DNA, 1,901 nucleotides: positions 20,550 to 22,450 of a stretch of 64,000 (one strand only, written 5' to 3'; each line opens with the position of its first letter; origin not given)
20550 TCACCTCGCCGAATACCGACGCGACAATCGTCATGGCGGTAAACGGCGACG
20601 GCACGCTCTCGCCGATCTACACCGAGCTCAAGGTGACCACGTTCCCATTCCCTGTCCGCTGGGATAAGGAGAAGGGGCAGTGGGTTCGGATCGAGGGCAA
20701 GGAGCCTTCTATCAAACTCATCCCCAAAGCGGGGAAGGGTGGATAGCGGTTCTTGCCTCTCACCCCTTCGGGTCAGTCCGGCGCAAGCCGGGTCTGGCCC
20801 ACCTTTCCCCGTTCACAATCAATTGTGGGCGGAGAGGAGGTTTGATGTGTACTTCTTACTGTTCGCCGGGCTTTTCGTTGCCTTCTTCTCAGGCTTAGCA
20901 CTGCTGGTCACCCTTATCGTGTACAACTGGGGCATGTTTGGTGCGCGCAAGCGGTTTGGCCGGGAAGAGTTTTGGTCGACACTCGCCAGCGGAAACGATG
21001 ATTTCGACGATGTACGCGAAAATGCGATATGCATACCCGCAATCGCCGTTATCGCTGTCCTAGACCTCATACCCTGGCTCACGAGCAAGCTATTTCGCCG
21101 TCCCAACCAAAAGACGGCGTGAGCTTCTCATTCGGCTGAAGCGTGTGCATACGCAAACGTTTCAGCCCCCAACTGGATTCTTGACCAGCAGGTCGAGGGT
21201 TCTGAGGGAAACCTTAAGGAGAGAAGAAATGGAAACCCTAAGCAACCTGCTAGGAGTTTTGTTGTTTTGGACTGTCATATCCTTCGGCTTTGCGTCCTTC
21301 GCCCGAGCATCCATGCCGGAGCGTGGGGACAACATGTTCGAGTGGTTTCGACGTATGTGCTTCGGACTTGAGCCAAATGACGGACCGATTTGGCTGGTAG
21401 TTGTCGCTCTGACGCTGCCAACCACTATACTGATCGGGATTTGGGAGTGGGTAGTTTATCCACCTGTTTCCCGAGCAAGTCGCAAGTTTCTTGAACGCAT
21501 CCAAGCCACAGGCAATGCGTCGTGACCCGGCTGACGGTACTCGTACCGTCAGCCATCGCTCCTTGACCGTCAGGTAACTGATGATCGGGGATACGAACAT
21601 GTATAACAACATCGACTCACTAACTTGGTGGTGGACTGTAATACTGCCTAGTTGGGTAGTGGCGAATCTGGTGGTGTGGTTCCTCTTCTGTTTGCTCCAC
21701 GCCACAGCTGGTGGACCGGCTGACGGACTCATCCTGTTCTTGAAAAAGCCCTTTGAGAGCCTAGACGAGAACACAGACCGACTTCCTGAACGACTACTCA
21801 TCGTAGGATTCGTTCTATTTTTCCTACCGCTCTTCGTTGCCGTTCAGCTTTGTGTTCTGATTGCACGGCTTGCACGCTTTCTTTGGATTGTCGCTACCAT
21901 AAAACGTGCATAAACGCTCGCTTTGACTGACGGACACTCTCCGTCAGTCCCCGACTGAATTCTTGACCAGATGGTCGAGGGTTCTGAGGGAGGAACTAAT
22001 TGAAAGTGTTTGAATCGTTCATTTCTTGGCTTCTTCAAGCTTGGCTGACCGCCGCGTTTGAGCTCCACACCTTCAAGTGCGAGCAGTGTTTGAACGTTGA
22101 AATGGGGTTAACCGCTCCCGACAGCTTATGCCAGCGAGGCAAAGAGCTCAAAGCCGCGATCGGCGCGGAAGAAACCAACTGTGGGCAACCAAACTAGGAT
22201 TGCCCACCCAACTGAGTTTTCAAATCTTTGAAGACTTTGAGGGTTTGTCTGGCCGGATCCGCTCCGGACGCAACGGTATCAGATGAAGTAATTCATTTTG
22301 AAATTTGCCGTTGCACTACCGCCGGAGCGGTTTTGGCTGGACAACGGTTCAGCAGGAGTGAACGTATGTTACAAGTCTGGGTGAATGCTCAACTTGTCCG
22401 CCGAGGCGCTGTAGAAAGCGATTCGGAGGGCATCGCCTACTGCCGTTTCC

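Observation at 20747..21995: Tandem array of three divergent 2-TM small-protein genes, each preceded by a terminator hairpin and a conserved ttgacc-containing 37-bp motif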

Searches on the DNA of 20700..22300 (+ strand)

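Call 29: search_dna_similar(query=window:20700-22300:+, collection=phages, mode=distant, max_evalue=0.001)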
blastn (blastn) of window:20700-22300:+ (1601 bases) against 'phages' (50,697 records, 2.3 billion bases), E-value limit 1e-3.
No match.
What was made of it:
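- Tried and rejected: blastn of 20700-22300 against phage records found nothing (call 29).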

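Call 65: build_rna_model(alignment_id=A4, structure=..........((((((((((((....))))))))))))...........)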
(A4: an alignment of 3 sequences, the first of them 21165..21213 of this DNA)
Model R1 built from alignment A4 (3 sequences, 49 columns); structure: as given.
model positions 49; base pairs 12; branch points 0; effective number of sequences 3; information 0.937 bits per position. Calibrated on 0.2 Mb of random sequence (short: E-values are rough).
structure used (alignment columns):
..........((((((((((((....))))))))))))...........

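Call 66: search_with_rna_model(model_id=R1, sources=[window, L050, L051, L052, L053, L054, L055, L056, L057, L059, L121, L001], max_evalue=10, show_alignments=8)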
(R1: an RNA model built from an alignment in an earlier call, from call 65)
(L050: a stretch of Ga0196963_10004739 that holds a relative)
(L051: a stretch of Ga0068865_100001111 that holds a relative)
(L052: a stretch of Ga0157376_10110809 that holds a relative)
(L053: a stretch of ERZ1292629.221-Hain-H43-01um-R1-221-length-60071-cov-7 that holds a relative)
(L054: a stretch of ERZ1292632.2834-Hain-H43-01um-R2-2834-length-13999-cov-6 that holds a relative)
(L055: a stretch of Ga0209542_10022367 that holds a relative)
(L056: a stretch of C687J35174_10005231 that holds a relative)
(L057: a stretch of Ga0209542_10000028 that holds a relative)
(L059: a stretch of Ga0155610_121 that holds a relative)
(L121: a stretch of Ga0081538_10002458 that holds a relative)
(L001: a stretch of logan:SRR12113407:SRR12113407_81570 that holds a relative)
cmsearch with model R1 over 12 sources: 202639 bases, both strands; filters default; matches with E-value up to 10: 18.
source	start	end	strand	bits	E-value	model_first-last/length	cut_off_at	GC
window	21947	21995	+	69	1.6e-14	1-49/49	no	0.55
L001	10719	10767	+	69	1.6e-14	1-49/49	no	0.55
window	21165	21213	+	67.9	3e-14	1-49/49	no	0.59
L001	9937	9985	+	67.9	3e-14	1-49/49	no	0.59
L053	8226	8274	-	64.3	2.2e-13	1-49/49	no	0.59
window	22204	22248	+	24.3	0.0019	1-49/49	no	0.4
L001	10976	11020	+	24.3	0.0019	1-49/49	no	0.4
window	16551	16598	+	20.9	0.014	1-49/49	no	0.4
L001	5323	5370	+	20.9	0.014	1-49/49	no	0.4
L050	68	114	-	19.3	0.034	1-49/49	no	0.49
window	21946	21994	-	18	0.071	1-49/49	no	0.55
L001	10718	10766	-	18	0.071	1-49/49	no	0.55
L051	7375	7420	-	15.1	0.38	1-49/49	no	0.48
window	21164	21212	-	12.5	1.7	1-49/49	no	0.57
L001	9936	9984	-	12.5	1.7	1-49/49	no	0.57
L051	7392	7407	+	11.6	2.8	17-32/49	no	0.5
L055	3159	3206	+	11.3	3.4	1-49/49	no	0.71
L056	805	852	+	11.3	3.4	1-49/49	no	0.71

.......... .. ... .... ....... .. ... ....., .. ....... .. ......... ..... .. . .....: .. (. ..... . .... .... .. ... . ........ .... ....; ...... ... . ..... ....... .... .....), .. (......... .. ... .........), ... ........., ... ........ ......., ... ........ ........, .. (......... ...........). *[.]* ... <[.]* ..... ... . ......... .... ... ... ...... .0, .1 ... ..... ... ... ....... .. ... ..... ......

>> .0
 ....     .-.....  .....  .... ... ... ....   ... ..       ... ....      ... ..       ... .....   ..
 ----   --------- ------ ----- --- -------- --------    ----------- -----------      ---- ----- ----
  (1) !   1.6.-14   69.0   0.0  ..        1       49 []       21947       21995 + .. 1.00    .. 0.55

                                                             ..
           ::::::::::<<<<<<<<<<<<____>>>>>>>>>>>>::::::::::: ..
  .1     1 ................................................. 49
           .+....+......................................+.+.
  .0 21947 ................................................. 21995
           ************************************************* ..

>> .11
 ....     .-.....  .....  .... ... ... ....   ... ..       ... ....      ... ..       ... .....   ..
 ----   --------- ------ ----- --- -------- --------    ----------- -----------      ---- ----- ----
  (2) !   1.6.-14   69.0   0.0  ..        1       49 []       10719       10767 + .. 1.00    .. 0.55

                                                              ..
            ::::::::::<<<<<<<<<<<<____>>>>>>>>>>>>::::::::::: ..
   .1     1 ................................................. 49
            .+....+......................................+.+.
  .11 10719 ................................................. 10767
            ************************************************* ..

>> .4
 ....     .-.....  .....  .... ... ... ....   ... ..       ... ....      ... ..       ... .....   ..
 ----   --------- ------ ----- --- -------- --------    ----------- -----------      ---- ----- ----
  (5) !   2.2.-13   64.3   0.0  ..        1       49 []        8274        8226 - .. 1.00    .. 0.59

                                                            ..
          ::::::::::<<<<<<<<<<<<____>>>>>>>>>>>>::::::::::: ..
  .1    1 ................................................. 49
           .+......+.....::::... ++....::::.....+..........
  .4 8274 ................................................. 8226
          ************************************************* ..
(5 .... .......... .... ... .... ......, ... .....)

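Call 67: search_with_rna_model(model_id=R1, sources=[window, L050, L051, L052, L053, L054, L055, L056, L057, L058, L059, L060, L061, L062, L063, L064, L065, L066, L067, L068, L069, L070, L071, L072, L073, L074, L075, L076, L077, L078, L079, L080, L081, L082, L083, L084, L085, L086, L087, L088, L089, L090, L091, L092, L093, L094, L095, L096, L097, L098, L099, L100, L101, L102, L103, L104, L105, L106, L107, L108, L109, L110, L111, L112, L113, L114, L115, L116, L117, L118, L119, L120, L121, L122, L123, L124, L125, L126, L127, L128, L129], max_evalue=10, make_alignment=true)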
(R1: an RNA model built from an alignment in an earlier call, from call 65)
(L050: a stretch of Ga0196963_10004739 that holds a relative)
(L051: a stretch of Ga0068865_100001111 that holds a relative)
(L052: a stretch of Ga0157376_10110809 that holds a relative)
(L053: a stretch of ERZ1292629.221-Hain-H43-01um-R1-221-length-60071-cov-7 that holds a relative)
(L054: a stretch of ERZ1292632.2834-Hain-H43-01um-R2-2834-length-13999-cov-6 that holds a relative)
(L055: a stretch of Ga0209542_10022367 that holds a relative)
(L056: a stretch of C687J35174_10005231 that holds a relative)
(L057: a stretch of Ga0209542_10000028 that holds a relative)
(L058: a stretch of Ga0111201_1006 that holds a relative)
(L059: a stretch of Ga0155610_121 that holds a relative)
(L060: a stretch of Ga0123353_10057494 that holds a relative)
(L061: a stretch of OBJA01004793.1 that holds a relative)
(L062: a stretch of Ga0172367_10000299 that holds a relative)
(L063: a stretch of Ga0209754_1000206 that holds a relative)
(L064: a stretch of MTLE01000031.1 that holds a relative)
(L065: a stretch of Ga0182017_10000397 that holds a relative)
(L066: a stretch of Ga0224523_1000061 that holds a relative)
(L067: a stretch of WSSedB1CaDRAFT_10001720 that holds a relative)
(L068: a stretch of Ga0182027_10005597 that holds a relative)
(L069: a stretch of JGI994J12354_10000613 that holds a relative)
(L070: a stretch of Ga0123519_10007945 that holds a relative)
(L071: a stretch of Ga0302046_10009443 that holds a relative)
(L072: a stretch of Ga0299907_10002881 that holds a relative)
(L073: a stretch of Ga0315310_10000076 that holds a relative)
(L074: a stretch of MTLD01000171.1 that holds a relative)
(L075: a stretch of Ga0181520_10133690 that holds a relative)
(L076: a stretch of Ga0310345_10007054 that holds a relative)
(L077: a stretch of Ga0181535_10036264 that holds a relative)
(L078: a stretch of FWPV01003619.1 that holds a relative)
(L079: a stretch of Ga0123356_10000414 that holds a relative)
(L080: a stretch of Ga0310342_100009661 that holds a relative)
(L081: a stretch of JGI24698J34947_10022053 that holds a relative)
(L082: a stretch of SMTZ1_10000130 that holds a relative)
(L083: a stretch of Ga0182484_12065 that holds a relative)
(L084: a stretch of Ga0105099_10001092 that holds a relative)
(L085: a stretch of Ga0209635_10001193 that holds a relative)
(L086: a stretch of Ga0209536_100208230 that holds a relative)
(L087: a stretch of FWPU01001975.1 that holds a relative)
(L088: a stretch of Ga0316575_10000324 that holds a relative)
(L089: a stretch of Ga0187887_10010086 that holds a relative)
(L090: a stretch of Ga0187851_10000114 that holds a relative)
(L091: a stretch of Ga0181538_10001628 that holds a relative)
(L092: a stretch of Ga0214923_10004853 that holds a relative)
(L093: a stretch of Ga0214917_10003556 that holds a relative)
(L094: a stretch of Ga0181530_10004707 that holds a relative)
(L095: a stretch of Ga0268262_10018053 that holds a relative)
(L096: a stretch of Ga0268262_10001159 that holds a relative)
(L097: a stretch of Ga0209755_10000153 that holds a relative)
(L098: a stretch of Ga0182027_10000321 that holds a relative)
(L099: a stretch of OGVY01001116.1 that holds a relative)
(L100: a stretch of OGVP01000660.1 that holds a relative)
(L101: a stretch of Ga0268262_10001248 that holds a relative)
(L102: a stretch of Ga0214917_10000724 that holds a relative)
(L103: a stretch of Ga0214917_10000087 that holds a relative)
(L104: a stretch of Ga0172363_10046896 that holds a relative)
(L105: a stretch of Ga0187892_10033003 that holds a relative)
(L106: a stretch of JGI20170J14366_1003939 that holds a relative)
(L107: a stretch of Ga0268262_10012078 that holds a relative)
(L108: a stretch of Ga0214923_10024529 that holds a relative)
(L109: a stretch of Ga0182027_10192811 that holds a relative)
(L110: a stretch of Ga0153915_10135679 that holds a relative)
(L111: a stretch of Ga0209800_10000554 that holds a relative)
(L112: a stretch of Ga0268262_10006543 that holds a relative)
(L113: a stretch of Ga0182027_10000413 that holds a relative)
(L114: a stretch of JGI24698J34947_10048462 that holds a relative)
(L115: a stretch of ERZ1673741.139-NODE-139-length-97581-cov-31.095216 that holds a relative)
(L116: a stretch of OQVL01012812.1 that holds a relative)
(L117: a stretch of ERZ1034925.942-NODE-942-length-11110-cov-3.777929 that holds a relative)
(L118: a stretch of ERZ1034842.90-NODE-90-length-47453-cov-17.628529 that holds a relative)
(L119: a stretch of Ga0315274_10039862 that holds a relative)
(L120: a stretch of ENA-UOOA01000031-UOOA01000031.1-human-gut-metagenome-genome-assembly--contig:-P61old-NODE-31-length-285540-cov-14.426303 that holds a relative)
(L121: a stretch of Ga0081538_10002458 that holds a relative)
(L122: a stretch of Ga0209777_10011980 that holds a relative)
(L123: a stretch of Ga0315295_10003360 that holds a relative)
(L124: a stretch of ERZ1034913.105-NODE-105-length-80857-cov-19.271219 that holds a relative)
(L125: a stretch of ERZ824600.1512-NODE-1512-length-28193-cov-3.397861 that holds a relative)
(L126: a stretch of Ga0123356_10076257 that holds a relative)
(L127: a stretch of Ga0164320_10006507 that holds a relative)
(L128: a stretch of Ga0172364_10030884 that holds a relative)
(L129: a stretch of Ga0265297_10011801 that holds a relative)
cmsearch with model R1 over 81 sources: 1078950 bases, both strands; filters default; matches with E-value up to 10: 11.
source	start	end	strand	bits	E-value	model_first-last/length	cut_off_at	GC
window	21947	21995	+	69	8.5e-14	1-49/49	no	0.55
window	21165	21213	+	67.9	1.6e-13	1-49/49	no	0.59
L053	8226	8274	-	64.3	1.2e-12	1-49/49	no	0.59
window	22204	22248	+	24.3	0.01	1-49/49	no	0.4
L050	68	114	-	19.3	0.18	1-49/49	no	0.49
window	21946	21994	-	18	0.38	1-49/49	no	0.55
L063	15287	15329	+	15.3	1.8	1-49/49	no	0.58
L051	7375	7420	-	15.1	2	1-49/49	no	0.48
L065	4760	4777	+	12.8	7.4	16-33/49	no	0.72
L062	8648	8676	-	12.7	7.9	1-49/49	no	0.34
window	21164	21212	-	12.5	8.9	1-49/49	no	0.57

Alignment A5: 11 matches aligned to the model, 50 columns, each read 5' to 3' on its own strand. Consensus structure (alignment columns), stored with it:
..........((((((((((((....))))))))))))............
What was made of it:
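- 22204..22248 (+): Hairpin-B module copy 3. The flanks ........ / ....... are conserved and the stem sequence is entirely different. It is preceded by hairpin 22181-22207. calls 66, 67 (24.3 bits), 69, 72, 96.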

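Call 70: search_with_rna_model(model_id=R1, sources=[window, L050, L053], max_evalue=0.02, make_alignment=true, show_alignments=0)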
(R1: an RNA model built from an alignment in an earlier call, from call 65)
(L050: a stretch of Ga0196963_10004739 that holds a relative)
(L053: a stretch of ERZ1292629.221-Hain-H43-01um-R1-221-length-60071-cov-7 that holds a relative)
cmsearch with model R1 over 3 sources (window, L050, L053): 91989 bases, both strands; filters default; matches with E-value up to 0.02: 6.
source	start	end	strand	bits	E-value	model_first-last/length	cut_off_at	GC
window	21947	21995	+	69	7.2e-15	1-49/49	no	0.55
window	21165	21213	+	67.9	1.3e-14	1-49/49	no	0.59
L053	8226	8274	-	64.3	1e-13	1-49/49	no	0.59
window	22204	22248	+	24.3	0.00087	1-49/49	no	0.4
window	16551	16598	+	20.9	0.0062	1-49/49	no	0.4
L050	68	114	-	19.3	0.016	1-49/49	no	0.49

Alignment A6: 6 matches aligned to the model, 49 columns, each read 5' to 3' on its own strand. Consensus structure (alignment columns), stored with it:
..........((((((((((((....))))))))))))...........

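Call 73: build_rna_model(alignment_id=A6, structure=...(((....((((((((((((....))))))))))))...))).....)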
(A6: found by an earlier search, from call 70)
Model R2 built from alignment A6 (6 sequences, 49 columns); structure: as given.
model positions 49; base pairs 15; branch points 0; effective number of sequences 6; information 0.947 bits per position. Calibrated on 0.2 Mb of random sequence (short: E-values are rough).
structure used (alignment columns):
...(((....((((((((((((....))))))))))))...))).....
